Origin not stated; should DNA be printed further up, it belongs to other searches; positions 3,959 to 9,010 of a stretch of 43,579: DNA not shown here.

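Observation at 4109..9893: Cohesin-bearing lipoprotein directly upstream of a dockerin-bearing T9SS giant protein: a candidate two-gene surface-tethering module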

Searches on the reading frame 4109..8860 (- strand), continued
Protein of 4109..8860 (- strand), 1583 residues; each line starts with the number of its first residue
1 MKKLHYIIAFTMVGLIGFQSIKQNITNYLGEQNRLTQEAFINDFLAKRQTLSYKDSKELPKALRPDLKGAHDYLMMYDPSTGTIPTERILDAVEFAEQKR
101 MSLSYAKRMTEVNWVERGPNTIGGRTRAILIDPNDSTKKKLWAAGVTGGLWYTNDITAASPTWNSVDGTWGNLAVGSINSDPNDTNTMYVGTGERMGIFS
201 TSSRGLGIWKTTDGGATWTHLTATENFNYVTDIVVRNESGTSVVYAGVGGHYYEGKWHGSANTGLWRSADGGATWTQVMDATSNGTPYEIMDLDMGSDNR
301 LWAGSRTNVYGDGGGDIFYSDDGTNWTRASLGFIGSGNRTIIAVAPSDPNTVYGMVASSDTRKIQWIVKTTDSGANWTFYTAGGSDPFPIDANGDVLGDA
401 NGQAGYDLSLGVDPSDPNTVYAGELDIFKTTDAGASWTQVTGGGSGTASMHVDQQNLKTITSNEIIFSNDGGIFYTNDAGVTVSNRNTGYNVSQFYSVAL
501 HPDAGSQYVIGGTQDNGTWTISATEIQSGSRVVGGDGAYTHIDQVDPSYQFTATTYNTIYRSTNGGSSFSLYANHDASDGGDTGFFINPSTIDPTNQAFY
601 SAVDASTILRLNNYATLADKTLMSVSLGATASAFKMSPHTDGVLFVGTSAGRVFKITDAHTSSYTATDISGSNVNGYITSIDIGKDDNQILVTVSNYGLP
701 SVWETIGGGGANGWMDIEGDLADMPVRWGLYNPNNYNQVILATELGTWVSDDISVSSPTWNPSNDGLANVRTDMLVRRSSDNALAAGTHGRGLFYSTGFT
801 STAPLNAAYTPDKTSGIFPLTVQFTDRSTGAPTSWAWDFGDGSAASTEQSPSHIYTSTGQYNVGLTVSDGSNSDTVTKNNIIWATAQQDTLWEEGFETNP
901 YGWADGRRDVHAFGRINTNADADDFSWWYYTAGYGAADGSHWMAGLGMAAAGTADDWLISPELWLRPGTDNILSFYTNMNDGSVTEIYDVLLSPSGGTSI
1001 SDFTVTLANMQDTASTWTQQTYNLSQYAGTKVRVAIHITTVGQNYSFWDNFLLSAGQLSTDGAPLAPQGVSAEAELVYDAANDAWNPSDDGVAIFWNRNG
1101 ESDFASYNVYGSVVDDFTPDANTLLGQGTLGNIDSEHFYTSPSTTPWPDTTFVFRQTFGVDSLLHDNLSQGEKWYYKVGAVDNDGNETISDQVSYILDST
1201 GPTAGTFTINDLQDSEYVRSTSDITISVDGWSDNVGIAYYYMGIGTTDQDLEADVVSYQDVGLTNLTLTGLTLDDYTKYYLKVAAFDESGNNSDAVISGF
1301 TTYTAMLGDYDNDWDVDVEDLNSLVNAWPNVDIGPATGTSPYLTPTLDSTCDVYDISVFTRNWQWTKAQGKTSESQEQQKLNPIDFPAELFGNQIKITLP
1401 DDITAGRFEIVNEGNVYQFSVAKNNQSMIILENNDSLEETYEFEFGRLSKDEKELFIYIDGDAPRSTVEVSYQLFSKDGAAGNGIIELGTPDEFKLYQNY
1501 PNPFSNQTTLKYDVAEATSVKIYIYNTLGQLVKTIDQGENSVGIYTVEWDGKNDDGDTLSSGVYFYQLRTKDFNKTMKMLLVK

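Call 30: find_encoding_contigs(protein=P0227, flank=8000, max_places=2)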
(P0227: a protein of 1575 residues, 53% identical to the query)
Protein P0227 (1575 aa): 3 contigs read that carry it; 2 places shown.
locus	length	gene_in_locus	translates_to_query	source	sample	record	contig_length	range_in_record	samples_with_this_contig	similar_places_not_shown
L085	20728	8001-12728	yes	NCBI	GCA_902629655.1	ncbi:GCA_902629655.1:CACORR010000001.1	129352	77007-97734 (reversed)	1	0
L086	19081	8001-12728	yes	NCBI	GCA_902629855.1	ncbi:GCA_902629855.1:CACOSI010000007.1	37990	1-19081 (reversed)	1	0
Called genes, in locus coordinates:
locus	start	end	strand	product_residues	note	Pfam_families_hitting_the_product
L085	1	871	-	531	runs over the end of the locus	-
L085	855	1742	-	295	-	PF01336:tRNA_anti-codon (weak)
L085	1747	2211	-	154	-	PF01475:FUR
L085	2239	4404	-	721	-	PF00580:UvrD-helicase, PF01443:Viral_helicase1 (faint), PF13245:AAA_19, PF13604:AAA_30 (faint), PF13361:UvrD_C, PF13538:UvrD_C_2, PF21196:PcrA_UvrD_tudor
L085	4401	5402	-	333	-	PF02618:YceG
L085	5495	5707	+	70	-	PF11297:DUF3098 (faint)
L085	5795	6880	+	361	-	PF03435:Sacchrp_dh_NADP, PF16653:Sacchrp_dh_C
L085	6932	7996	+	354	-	PF00801:PKD, PF18911:PKD_4, PF00801:PKD, PF00963:Cohesin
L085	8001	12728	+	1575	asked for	PF18911:PKD_4, PF00801:PKD, PF13585:CHU_C (weak), PF13860:FlgD_ig, PF18962:Por_Secre_tail (weak)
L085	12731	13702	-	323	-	PF01380:SIS, PF00571:CBS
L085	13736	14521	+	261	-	PF00106:adh_short, PF08659:KR, PF13561:adh_short_C2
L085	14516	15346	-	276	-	PF00892:EamA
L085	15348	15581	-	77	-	PF01329:Pterin_4a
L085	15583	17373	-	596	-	PF03600:CitMHS, PF02080:TrkA_C, PF00939:Na_sulph_symp, PF03600:CitMHS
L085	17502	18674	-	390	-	PF01053:Cys_Met_Meta_PP, PF06838:Met_gamma_lyase (weak), PF00155:Aminotran_1_2 (weak), PF00266:Aminotran_5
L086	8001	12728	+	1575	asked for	PF18911:PKD_4, PF00801:PKD, PF13585:CHU_C (weak), PF13860:FlgD_ig, PF18962:Por_Secre_tail (weak)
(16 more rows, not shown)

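Call 31: find_encoding_contigs(protein=P0237, flank=8000, max_places=2)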
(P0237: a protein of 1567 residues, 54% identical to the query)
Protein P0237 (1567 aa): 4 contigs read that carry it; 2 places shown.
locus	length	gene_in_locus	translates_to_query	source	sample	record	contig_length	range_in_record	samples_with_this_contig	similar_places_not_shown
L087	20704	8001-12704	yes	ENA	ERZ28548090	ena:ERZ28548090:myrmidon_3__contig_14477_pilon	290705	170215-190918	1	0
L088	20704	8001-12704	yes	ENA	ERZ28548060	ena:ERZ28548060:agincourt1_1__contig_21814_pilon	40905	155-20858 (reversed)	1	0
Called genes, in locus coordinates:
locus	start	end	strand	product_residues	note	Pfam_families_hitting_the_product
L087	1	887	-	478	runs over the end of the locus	-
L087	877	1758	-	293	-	PF01336:tRNA_anti-codon (weak)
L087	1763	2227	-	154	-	PF01475:FUR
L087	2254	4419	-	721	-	PF00580:UvrD-helicase, PF01443:Viral_helicase1 (faint), PF13245:AAA_19, PF13604:AAA_30 (faint), PF13361:UvrD_C, PF13538:UvrD_C_2, PF21196:PcrA_UvrD_tudor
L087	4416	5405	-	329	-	PF02618:YceG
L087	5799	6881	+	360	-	PF03435:Sacchrp_dh_NADP, PF16653:Sacchrp_dh_C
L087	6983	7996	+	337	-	PF18911:PKD_4, PF00801:PKD, PF18911:PKD_4, PF00801:PKD (weak), PF00963:Cohesin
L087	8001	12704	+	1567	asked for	PF00801:PKD, PF18911:PKD_4, PF13585:CHU_C (weak), PF13860:FlgD_ig, PF18962:Por_Secre_tail (faint)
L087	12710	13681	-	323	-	PF13580:SIS_2 (faint), PF01380:SIS, PF00571:CBS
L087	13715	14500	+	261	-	PF00106:adh_short, PF08659:KR, PF13561:adh_short_C2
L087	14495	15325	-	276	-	PF00892:EamA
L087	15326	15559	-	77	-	PF01329:Pterin_4a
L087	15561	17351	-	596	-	PF03600:CitMHS, PF02080:TrkA_C, PF00939:Na_sulph_symp, PF03600:CitMHS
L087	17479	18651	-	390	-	PF01053:Cys_Met_Meta_PP, PF06838:Met_gamma_lyase (weak), PF01041:DegT_DnrJ_EryC1 (weak), PF00155:Aminotran_1_2 (weak), PF00266:Aminotran_5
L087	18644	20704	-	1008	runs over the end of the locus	PF07517:SecA_DEAD, PF00270:DEAD (weak), PF01043:SecA_PP_bind, PF21090:P-loop_SecA, PF07516:SecA_SW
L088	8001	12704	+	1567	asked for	PF00801:PKD, PF18911:PKD_4, PF13585:CHU_C (weak), PF13860:FlgD_ig, PF18962:Por_Secre_tail (faint)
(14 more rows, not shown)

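Call 66: search_solved_structures(query=A6, max_evalue=0.1, show_alignments=0)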
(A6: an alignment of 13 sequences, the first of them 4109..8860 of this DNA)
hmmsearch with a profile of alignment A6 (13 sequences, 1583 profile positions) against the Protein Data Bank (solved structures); distinct sequences matched with E-value up to 0.1: 21.
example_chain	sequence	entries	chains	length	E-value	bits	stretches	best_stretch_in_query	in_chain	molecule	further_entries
9lrk_A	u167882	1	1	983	9.2e-19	69.5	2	805-864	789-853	Collagenase ColH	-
9lqj_A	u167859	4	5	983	9.2e-19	69.5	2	805-864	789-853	Collagenase ColH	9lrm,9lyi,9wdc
6p2m_A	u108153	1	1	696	1.3e-14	55.8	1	122-429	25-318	Type 3a cellulose-binding domain protein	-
1l0q_A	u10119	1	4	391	9.8e-14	52.8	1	774-867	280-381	Surface layer protein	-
2kzw_A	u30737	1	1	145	4.6e-13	50.6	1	795-865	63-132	Uncharacterized protein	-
6aem_A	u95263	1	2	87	3.6e-11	44.3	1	802-866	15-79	PKD domain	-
4jgu_A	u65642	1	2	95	5.8e-11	43.6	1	804-864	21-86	ColH protein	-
4l9d_A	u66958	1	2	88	1.1e-10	42.7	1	805-866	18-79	Protease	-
4u6t_A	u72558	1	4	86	2.6e-10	41.5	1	818-866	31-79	ColH protein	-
4u7k_A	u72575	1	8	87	2.8e-10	41.4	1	818-866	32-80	ColH protein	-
4jrw_A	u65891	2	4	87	1.7e-09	38.8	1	817-863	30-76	Collagenase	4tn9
4aqo_A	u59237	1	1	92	1.8e-09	38.7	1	817-863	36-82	COLLAGENASE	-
2y72_A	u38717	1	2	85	2.4e-09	38.3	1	817-863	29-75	COLLAGENASE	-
3b7f_A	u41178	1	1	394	1.5e-06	29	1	196-274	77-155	Glycosyl hydrolase, BNR repeat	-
3osv_A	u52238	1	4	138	8.3e-06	26.5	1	1500-1571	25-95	Flagellar basal-body rod modification protein FlgD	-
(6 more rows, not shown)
